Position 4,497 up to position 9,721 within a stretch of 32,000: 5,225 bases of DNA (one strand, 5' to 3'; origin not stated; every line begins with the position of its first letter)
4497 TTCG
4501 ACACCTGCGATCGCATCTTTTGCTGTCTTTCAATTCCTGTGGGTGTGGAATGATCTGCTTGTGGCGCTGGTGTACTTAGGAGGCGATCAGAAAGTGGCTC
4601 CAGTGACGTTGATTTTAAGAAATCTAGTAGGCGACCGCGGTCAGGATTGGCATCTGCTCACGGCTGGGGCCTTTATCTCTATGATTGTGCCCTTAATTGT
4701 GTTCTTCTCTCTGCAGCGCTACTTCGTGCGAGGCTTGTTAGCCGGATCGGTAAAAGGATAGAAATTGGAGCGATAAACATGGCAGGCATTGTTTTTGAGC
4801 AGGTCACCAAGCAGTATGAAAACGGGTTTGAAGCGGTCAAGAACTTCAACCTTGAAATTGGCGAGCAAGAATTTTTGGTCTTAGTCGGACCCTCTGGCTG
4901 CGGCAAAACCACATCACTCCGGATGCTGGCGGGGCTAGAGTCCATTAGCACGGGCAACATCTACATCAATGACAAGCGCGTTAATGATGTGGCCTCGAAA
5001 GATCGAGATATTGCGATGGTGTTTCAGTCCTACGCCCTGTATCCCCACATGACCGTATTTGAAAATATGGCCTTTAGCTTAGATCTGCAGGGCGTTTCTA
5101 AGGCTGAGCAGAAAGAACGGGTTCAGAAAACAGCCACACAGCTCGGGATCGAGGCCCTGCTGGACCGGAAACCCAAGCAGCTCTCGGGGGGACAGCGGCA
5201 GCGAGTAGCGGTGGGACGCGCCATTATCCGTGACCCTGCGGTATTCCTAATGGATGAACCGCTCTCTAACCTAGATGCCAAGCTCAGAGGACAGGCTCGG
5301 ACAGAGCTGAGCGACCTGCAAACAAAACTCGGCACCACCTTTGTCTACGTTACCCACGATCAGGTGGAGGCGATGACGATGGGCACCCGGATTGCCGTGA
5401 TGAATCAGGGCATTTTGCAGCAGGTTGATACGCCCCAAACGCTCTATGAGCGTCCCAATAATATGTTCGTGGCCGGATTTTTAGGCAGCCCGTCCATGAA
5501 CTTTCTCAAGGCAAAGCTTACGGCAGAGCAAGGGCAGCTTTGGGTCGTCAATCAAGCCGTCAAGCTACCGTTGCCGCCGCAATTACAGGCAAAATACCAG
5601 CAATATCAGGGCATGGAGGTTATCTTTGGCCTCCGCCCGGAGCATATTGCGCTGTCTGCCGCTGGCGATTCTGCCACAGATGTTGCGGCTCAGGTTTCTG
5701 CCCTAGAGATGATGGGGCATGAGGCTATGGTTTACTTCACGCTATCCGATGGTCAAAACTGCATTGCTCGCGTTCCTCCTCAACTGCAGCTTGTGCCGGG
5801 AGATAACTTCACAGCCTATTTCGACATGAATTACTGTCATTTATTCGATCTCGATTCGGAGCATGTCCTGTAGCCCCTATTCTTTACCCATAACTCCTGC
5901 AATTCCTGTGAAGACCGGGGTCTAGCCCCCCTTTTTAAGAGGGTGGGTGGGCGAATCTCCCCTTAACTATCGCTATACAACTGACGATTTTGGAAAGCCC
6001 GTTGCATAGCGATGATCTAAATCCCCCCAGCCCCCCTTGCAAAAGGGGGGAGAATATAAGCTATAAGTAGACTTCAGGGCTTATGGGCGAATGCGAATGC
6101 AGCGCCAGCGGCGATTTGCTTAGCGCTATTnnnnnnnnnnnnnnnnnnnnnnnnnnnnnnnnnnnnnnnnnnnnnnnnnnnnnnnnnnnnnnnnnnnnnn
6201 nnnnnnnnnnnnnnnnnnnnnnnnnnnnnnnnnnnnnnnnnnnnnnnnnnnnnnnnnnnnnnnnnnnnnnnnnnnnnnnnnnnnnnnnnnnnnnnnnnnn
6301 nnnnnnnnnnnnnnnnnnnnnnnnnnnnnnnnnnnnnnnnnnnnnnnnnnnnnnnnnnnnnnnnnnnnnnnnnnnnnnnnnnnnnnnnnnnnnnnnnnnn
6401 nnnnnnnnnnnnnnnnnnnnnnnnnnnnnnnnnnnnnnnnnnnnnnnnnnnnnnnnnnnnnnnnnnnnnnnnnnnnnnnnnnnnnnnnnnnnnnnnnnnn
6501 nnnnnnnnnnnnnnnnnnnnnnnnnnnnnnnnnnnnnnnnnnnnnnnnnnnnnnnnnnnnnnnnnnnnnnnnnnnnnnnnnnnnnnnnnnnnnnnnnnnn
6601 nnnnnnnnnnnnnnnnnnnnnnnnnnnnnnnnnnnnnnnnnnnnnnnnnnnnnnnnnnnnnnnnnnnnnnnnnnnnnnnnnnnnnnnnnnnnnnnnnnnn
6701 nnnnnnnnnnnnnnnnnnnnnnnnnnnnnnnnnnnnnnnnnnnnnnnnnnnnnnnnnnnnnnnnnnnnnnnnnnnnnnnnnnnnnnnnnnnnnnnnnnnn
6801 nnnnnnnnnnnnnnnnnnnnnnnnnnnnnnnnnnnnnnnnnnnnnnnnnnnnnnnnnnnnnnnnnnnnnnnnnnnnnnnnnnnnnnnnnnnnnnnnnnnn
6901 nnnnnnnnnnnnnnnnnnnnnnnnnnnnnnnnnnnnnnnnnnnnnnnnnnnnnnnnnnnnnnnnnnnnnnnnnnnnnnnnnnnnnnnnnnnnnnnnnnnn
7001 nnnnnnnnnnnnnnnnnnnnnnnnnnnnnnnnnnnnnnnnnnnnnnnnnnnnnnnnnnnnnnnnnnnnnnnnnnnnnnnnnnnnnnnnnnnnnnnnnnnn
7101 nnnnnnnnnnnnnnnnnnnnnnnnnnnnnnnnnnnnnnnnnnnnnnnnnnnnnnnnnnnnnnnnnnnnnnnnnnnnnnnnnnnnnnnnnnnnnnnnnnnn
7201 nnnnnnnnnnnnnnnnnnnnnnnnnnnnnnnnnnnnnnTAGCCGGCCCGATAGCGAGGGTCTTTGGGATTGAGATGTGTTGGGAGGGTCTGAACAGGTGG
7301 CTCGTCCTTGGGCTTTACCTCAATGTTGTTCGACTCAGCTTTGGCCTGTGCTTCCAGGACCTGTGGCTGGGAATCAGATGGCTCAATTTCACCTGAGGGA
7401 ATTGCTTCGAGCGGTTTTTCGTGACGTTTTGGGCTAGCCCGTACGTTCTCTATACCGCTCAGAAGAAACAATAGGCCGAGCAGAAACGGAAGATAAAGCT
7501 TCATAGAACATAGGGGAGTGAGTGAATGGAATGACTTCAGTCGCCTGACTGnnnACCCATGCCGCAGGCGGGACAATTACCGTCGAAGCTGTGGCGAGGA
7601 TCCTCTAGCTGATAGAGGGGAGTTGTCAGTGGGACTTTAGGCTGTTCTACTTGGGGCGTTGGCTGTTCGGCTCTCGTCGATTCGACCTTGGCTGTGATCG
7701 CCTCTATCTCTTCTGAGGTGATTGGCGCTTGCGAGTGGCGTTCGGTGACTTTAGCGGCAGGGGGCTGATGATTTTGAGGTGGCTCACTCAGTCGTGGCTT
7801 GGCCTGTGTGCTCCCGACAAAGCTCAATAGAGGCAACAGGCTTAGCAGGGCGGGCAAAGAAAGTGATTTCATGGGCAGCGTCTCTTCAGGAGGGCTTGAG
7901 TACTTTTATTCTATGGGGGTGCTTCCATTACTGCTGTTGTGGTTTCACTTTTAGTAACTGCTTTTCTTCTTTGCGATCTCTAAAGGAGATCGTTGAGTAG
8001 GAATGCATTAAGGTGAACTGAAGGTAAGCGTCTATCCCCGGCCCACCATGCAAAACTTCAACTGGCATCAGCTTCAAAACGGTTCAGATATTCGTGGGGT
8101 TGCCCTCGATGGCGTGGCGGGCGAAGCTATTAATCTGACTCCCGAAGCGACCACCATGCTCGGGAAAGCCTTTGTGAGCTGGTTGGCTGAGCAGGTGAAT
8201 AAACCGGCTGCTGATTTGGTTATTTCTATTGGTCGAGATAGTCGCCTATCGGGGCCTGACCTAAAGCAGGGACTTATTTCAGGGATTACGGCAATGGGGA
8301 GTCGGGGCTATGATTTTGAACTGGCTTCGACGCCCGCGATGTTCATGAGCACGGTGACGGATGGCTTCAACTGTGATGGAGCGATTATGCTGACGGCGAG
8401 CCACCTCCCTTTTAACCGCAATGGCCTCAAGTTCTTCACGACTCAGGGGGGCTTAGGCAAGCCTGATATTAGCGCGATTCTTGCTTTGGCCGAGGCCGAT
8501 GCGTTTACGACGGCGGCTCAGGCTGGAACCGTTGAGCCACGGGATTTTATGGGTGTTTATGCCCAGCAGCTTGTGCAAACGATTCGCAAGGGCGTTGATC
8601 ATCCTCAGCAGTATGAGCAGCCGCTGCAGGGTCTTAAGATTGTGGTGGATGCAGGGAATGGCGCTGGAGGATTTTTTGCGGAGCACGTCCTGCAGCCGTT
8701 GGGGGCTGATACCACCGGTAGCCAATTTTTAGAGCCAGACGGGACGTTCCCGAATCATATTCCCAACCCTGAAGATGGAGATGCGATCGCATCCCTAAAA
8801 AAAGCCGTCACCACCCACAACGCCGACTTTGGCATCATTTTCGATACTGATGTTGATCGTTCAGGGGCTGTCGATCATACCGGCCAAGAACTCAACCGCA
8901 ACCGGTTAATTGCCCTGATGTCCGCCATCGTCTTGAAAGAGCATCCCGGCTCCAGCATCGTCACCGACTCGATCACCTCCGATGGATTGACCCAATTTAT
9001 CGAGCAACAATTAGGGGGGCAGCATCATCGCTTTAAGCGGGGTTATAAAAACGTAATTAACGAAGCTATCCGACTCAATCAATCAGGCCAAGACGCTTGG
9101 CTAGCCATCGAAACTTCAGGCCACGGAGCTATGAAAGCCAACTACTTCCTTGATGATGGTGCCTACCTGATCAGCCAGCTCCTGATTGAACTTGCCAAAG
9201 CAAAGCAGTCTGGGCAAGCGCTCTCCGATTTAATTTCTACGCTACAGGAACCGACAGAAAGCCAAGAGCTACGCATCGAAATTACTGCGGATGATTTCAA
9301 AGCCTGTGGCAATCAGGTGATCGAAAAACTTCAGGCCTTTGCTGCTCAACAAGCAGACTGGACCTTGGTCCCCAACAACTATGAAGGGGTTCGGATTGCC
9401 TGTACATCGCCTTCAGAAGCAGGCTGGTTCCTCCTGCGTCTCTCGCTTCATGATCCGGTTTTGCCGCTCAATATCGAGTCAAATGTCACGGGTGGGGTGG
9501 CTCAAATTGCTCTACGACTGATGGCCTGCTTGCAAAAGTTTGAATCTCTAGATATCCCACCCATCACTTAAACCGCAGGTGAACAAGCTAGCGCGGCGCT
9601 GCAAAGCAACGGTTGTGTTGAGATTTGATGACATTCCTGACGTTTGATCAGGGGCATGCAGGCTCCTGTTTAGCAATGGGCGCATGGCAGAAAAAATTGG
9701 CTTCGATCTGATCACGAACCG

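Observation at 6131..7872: Compact DUF692/MNIO operon with two secreted CPxCG peptides: candidate undescribed RiPP or periplasmic metallophore system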

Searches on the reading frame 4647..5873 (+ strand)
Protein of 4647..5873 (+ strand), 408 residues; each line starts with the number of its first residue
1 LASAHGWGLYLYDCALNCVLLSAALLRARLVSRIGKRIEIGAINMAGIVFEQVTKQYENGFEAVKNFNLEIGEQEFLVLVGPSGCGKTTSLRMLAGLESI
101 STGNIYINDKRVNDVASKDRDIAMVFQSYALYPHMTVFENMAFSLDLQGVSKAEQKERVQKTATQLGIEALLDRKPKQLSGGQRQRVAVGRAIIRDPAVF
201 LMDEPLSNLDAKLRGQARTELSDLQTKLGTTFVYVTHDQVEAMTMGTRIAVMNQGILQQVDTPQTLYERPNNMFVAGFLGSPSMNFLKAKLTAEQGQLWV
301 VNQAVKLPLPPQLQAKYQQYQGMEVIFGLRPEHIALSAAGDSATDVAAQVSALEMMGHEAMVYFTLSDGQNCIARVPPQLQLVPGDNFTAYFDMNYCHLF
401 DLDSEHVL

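Call 23: search_protein_families(library=pfam, proteins=[window:4647-5873:+], max_evalue=0.00001)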
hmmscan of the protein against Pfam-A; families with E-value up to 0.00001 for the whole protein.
window:4647-5873:+ (408 aa): 5 families
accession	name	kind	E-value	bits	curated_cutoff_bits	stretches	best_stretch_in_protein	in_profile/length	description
PF00005.33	ABC_tran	-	1.1e-34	120.4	25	1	64-206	1-136/137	ABC transporter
PF17912.7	OB_MalK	-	1e-15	58.8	27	1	280-334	1-53/53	MalK OB fold domain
PF08402.16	TOBE_2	-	2.4e-11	44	21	1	328-400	2-76/76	TOBE domain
PF03215.21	Rad17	-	5.1e-06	27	23.8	1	63-141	34-112/186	Rad17 P-loop domain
PF03459.23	TOBE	-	7.3e-06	26.5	22.3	0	348-399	9-64/64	TOBE domain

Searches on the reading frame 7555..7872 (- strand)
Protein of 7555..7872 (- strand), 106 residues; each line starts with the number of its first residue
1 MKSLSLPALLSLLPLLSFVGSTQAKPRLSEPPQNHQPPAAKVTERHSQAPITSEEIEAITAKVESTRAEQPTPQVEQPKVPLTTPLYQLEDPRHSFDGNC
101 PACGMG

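Call 3: search_protein_families(library=pfam, proteins=[window:7555-7872:-], max_evalue=1)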
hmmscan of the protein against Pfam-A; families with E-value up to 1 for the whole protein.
seq(106 aa): 0 families

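Call 4: search_protein_families(library=ncbifam, proteins=[window:7555-7872:-], max_evalue=1)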
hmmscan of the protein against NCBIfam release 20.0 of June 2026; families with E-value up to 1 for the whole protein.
seq(106 aa): 4 families
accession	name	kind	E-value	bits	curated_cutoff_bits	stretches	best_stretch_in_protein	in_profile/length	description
NF050125.1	ChrA_rel_RiPP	equivalog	0.018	15.7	40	1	68-106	26-56/56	chryseobasin-related MNIO class RiPP peptide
NF050124.2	chryseobasin_RiPP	equivalog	0.067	13.8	50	1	89-106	54-71/71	MNIO class RiPP chryseobasin precursor ChrA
TIGR03593.1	yidC_nterm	equivalog_domain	0.34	10.4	58.25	1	15-89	12-85/363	membrane protein insertase YidC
NF007615.0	PRK10263.1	equivalog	0.42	8.2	1566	1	30-91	451-511/1355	DNA translocase FtsK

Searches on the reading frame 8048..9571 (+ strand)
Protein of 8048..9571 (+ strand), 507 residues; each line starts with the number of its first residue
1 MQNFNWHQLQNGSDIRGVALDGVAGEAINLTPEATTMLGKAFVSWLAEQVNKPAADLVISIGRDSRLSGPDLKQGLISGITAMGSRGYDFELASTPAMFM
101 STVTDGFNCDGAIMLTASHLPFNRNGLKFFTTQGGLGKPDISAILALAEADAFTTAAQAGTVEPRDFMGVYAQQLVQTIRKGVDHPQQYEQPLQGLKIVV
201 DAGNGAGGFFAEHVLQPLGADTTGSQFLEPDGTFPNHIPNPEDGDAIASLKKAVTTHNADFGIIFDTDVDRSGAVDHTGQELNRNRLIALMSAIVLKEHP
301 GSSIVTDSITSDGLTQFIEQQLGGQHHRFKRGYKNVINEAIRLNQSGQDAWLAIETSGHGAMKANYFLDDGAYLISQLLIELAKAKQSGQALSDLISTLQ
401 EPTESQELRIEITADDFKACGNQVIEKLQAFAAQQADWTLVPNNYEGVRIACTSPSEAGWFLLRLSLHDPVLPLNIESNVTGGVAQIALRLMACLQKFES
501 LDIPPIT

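Call 23: search_protein_families(library=pfam, proteins=[window:8048-9571:+], max_evalue=0.00001)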
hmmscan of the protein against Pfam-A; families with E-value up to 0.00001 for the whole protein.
window:8048-9571:+ (507 aa): 3 families
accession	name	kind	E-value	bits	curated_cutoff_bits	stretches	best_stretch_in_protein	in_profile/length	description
PF02878.22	PGM_PMM_I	-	1.5e-25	90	22.5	1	11-151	5-134/138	Phosphoglucomutase/phosphomannomutase, alpha/beta/alpha domain I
PF02879.22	PGM_PMM_II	-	7e-24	84.8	29.3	1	194-279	19-103/103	Phosphoglucomutase/phosphomannomutase, alpha/beta/alpha domain II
PF02880.22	PGM_PMM_III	-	3.2e-11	43.8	20.7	1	284-397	2-109/115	Phosphoglucomutase/phosphomannomutase, alpha/beta/alpha domain III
